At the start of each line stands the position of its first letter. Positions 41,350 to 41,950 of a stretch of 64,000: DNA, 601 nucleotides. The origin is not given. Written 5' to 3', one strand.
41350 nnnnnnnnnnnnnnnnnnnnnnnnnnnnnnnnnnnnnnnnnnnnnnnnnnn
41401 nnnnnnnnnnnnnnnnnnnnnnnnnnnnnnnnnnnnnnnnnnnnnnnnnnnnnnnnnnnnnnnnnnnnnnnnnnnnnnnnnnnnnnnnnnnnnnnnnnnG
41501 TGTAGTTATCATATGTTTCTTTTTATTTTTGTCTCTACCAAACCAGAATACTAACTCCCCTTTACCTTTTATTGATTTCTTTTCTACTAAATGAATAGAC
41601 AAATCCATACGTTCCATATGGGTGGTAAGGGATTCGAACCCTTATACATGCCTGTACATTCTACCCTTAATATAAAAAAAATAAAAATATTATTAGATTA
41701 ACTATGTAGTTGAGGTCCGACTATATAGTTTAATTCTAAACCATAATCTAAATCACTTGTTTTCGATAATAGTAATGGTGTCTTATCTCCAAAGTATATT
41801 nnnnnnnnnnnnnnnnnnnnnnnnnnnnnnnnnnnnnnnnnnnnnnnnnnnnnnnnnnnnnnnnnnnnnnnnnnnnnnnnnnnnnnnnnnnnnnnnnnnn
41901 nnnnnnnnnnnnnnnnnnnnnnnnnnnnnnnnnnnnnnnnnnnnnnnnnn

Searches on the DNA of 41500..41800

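Call 51: search_rna_families(source=window, start=41500, end=41800, threshold=evalue, max_evalue=10, show_alignments=3)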
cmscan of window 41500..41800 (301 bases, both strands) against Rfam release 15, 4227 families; matches with E-value up to 10: 3.
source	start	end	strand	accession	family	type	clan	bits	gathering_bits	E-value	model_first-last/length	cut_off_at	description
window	41686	41764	+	RF03534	sRNA71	Gene; sRNA;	-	19.3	50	1.6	1-104/104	no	Staphylococcus sRNA71 small RNA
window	41627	41643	+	RF04351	Plastid-psbl-rps4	Cis-reg;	-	16.9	68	0.49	9-25/53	no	Plastid-psbl-rps4 3UTR RNA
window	41627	41671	-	RF00005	tRNA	Gene; tRNA;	CL00001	14.5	29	2.8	10-63/71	no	tRNA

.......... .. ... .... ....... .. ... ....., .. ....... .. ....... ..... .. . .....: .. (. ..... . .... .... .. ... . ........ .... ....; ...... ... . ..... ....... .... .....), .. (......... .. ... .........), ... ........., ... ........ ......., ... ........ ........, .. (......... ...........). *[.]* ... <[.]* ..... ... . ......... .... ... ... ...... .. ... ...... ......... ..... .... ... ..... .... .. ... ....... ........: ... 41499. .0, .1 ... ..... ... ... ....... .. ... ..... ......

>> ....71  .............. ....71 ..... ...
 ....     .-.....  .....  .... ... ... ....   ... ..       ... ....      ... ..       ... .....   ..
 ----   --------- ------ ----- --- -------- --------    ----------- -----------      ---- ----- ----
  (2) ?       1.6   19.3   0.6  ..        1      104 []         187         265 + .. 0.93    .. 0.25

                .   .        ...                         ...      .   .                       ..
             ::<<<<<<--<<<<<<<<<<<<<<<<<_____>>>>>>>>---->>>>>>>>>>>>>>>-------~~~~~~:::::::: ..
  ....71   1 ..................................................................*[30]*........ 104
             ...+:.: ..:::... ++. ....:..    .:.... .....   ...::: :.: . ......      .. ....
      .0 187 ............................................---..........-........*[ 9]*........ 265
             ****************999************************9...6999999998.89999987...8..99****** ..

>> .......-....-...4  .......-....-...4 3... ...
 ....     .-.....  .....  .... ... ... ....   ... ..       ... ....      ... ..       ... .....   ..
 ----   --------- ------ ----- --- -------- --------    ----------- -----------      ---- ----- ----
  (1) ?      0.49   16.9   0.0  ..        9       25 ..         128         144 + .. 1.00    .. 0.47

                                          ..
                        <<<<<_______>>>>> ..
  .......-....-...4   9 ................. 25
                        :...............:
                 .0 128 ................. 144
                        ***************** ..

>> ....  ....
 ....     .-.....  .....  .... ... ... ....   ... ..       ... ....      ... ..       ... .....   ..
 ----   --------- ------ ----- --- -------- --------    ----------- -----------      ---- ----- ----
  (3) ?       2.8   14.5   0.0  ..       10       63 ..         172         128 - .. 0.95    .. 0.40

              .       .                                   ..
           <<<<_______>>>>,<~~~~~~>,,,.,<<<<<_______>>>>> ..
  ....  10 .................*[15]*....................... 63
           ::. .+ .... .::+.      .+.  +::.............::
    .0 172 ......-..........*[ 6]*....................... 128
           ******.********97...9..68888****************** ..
